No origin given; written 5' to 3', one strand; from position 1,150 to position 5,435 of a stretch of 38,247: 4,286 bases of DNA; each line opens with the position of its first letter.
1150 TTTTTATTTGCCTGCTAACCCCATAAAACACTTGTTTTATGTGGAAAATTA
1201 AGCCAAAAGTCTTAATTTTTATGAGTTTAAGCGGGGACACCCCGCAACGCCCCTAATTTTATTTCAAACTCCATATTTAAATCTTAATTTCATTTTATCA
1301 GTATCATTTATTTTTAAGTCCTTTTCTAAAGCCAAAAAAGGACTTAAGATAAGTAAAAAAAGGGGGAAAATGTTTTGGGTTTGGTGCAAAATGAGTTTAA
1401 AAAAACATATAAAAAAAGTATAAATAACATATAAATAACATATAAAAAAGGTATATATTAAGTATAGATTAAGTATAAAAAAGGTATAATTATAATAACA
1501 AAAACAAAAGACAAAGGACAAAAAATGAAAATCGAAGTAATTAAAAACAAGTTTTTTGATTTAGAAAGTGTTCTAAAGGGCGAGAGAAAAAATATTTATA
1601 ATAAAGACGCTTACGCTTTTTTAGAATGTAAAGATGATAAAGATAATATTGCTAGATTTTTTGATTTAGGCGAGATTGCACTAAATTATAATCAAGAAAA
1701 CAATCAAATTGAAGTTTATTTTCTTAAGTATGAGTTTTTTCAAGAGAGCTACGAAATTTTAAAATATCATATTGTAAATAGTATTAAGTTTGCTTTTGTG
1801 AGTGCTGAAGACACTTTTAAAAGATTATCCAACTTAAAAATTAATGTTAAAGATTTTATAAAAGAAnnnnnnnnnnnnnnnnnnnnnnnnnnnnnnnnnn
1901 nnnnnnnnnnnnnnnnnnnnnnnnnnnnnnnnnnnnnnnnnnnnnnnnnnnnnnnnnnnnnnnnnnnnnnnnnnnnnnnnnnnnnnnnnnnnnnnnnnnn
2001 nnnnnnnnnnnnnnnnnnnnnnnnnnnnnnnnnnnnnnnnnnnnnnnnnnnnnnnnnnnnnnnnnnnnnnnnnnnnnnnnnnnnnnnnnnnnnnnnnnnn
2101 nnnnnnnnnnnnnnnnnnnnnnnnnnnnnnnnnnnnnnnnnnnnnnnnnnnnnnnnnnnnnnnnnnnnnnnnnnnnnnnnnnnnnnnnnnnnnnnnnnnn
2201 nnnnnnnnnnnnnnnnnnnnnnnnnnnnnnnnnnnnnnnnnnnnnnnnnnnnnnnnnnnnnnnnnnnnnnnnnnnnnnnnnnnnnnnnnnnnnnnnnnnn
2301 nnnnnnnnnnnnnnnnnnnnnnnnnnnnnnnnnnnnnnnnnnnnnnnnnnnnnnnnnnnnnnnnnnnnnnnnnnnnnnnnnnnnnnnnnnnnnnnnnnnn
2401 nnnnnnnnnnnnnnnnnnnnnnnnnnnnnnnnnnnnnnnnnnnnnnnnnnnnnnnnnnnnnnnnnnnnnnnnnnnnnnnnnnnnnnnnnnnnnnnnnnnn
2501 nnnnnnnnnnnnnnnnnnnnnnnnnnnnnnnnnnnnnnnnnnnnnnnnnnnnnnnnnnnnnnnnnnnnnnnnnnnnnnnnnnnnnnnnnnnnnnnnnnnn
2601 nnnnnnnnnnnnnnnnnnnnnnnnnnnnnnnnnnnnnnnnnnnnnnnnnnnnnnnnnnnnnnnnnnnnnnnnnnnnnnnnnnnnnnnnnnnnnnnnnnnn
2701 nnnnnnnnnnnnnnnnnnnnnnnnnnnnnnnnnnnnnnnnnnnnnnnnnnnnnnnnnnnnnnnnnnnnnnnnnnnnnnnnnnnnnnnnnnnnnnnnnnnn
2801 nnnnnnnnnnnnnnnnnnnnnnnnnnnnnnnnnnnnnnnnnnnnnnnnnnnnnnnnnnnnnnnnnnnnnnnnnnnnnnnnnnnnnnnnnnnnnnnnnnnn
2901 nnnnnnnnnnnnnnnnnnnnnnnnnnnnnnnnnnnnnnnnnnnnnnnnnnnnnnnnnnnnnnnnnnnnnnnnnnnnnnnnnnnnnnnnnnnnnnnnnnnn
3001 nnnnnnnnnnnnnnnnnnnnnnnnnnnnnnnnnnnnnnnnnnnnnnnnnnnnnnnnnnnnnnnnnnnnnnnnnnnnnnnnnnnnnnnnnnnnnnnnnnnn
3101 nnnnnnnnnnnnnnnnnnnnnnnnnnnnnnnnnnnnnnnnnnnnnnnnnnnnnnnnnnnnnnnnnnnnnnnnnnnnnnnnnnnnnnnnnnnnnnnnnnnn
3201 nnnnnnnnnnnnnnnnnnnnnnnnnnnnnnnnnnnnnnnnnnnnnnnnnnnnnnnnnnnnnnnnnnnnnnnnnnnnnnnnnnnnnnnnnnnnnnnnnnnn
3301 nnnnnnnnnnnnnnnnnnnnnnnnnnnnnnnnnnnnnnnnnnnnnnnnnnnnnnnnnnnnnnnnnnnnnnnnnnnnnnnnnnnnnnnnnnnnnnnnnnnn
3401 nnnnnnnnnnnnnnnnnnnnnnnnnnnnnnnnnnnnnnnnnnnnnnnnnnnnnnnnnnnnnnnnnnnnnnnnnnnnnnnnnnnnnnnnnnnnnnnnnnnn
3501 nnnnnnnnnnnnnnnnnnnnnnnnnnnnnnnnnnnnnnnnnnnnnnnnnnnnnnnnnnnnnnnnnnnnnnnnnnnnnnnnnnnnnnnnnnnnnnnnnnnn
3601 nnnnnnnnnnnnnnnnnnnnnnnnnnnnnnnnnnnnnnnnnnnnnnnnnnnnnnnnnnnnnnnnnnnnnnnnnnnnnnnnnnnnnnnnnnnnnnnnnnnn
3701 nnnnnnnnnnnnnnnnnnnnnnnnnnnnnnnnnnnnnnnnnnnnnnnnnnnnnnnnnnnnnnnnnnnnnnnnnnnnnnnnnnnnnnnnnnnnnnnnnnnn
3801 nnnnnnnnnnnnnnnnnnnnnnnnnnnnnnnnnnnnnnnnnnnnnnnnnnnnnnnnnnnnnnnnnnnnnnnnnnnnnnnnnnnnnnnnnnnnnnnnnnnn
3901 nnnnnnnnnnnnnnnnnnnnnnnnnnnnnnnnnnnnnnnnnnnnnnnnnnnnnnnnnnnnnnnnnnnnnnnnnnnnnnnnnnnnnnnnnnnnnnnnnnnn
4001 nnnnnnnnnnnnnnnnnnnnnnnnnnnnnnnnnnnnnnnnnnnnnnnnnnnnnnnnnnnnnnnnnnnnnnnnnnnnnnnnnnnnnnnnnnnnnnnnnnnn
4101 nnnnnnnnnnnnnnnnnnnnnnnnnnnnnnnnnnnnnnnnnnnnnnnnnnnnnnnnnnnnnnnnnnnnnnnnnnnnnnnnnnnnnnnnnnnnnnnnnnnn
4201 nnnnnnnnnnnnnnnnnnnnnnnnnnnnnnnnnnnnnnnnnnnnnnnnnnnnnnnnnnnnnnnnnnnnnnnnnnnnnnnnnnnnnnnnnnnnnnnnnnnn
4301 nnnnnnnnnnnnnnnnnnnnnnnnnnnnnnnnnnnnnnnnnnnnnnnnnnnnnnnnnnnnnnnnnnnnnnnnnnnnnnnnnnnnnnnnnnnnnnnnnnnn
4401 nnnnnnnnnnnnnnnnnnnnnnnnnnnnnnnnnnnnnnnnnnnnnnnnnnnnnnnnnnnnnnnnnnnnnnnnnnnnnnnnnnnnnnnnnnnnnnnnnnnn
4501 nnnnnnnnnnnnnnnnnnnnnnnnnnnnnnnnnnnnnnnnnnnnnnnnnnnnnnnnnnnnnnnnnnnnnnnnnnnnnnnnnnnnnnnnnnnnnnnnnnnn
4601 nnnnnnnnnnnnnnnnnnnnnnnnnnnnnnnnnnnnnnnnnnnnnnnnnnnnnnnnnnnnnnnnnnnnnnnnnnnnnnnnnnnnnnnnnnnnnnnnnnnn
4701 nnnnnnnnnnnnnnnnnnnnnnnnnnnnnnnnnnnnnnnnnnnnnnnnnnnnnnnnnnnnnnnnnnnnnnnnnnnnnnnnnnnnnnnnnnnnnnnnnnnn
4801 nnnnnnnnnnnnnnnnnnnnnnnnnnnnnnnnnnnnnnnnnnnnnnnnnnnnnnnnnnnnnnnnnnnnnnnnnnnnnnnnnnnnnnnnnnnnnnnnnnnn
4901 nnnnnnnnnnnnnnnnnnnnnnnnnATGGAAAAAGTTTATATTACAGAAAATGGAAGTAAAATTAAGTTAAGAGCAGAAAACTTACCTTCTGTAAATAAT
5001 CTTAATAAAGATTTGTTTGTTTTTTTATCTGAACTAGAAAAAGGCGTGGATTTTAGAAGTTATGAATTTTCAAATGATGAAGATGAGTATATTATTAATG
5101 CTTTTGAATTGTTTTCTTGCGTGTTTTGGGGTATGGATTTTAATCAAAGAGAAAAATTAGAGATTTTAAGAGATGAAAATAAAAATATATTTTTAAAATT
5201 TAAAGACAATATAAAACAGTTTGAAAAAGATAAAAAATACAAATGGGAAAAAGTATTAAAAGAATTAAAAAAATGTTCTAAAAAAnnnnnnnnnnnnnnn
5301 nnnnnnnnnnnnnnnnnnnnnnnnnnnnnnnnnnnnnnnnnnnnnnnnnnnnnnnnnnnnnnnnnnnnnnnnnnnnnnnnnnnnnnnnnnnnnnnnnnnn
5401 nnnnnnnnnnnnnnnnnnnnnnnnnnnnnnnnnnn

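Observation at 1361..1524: Three near-identical 145-165-bp 'long-form' cassettes (upstream arm, promoter and 28-nt leader) precede unrelated genes; a fourth partial copy lies in oriV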

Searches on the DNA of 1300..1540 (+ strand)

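Call 11: search_dna_similar(query=window:1300-1540:+, collection=plasmids, mode=distant, max_rows=40)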
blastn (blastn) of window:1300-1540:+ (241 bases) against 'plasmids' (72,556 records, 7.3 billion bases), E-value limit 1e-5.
Records with a match: 31; places in all: 56; records where one place covers at least 80% of the query: 31.
Best place of each record, by identity: >=99% 18; 95-99% 3; 90-95% 9; 60-80% 1.
By first word of the organism name: Campylobacter 31.
By predicted mobility (MOB-suite, as given by PLSDB): conjugative 31.
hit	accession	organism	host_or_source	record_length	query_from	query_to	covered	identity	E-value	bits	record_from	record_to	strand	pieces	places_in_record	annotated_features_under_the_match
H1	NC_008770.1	Campylobacter jejuni subsp. jejuni 81-176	-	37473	1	241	100%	99.6%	5e-117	427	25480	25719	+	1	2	hypothetical protein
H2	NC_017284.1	Campylobacter jejuni subsp. jejuni IA3902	sheep,aborted placenta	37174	1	241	100%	99.2%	6e-116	423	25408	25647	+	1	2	hypothetical protein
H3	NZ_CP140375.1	Campylobacter jejuni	-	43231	1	241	100%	99.2%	6e-116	423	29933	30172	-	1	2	hypothetical protein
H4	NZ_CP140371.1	Campylobacter jejuni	-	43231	1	241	100%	99.2%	6e-116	423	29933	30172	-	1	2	hypothetical protein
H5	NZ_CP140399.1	Campylobacter jejuni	human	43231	1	241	100%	99.2%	6e-116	423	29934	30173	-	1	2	hypothetical protein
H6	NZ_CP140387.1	Campylobacter jejuni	human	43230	1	241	100%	99.2%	6e-116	423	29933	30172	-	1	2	hypothetical protein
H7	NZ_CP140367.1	Campylobacter jejuni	human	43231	1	241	100%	99.2%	6e-116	423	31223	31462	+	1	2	hypothetical protein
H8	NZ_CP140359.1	Campylobacter jejuni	human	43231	1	241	100%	99.2%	6e-116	423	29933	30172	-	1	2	hypothetical protein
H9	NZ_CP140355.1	Campylobacter jejuni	-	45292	1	241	100%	99.2%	6e-116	423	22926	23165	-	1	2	hypothetical protein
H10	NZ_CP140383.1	Campylobacter jejuni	-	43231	1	241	100%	99.2%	6e-116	423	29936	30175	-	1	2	hypothetical protein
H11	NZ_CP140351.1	Campylobacter jejuni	-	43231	1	241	100%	99.2%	6e-116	423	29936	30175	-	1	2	hypothetical protein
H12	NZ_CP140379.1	Campylobacter jejuni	human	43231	1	241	100%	99.2%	6e-116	423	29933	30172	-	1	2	hypothetical protein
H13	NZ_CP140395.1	Campylobacter jejuni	-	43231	1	241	100%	99.2%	6e-116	423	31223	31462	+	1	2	hypothetical protein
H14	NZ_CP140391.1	Campylobacter jejuni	human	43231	1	241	100%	99.2%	6e-116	423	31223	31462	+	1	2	hypothetical protein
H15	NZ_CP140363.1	Campylobacter jejuni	human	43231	1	241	100%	99.2%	6e-116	423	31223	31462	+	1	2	hypothetical protein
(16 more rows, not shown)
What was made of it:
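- The window is 92-99.6% identical in this region to 30 C. jejuni/coli pVir-family plasmids (call 11).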

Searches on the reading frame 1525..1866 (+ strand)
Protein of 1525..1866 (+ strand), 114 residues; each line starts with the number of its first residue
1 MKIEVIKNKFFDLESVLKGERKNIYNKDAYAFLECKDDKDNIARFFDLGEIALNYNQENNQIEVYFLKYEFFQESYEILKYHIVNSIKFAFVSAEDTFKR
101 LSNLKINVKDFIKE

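Call 61: search_protein_families(library=pfam, proteins=[window:1525-1866:+], max_evalue=0.1)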
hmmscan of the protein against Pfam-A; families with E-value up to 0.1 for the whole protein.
window:1525-1866:+ (114 aa): 0 families

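Call 66: search_protein_families(library=phrogs, proteins=[window:1525-1866:+], max_evalue=0.01)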
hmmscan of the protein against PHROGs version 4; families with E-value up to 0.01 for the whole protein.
window:1525-1866:+ (114 aa): 0 families

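Call 106: find_related_loci(query=window:1525-1866:+, collection=metagenome_contigs, flank=4000)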
Query window:1525-1866:+ (114 aa) in metagenome_contigs; peptide patterns used: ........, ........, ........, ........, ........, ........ (x = any residue, [..] = any of these).
270 stretches matched a pattern, but none encodes a relative of the query by tblastn (E <= 1e-3).

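Call 107: find_homologous_proteins(query=window:1525-1866:+, max_evalue=0.001)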
Query window:1525-1866:+ (114 aa): 6 proteins with E <= 0.001 among 9 candidates.
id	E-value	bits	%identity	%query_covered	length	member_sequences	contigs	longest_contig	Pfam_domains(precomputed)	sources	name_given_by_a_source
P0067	1.0e-64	234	99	100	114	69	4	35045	-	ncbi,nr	ncbi:hypothetical protein ACMTLJ_001645 [Campylobacter jejuni]|nr:hypothetical protein [Campylobacte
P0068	9.7e-54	198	84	100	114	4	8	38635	-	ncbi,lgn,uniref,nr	ncbi:hypothetical protein [Campylobacter coli]|uniref:hypothetical protein n=1 Tax=Campylobacter col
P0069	1.2e-39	153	86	73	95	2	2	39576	-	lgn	-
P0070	6.3e-38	147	62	98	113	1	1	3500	-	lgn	-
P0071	3.3e-37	145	96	64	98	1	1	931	-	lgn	-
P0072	1.7e-35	140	69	100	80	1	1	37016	-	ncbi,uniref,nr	ncbi:hypothetical protein [Campylobacter coli]|uniref:hypothetical protein n=1 Tax=Campylobacter col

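Call 108: find_encoding_contigs(protein=P0070, flank=4000, max_places=2)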
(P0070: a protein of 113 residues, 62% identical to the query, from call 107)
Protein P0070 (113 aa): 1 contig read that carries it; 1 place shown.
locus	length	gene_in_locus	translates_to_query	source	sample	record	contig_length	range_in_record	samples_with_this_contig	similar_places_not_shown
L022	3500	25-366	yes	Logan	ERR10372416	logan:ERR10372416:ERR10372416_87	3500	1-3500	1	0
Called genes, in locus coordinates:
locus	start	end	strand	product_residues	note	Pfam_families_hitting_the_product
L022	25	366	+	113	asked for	-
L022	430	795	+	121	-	-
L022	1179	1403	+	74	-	PF04023:FeoA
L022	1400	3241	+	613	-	PF00009:GTP_EFTU (faint), PF01926:MMR_HSR1, PF02421:FeoB_N, PF09439:SRPRB (weak), PF07670:Gate, PF07664:FeoB_C, PF07670:Gate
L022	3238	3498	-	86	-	?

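Call 109: find_encoding_contigs(protein=P0072, flank=6000, max_places=1)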
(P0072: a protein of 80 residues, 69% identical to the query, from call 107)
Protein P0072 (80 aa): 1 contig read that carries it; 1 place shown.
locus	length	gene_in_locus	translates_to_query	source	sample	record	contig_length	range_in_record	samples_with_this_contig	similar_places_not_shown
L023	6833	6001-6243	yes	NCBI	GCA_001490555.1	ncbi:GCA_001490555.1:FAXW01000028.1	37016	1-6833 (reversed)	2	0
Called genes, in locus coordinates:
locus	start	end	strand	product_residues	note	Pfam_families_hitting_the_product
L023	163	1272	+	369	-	-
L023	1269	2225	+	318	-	-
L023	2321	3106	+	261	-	PF07424:TrbM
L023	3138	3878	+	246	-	-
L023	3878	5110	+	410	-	PF13155:Toprim_2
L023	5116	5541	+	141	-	-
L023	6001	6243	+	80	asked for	-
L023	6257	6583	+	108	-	-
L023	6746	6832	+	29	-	?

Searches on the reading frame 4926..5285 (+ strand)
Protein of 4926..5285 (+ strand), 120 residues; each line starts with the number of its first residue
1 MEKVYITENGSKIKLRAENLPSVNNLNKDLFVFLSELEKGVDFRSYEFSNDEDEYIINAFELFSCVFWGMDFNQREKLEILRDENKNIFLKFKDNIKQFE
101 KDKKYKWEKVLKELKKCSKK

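Call 61: search_protein_families(library=pfam, proteins=[window:4926-5285:+], max_evalue=0.1)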
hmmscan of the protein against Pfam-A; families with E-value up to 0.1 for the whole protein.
window:4926-5285:+ (120 aa): 1 family
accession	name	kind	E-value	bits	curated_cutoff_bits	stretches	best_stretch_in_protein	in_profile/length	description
PF08282.18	Hydrolase_3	-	0.059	13.5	20.9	1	3-111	56-146/255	haloacid dehalogenase-like hydrolase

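Call 66: search_protein_families(library=phrogs, proteins=[window:4926-5285:+], max_evalue=0.01)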
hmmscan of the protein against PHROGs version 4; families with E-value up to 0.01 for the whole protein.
window:4926-5285:+ (120 aa): 1 family
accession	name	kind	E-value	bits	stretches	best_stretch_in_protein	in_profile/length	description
phrog_7064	-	tail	0.0055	16.8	1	53-100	154-201/365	tail protein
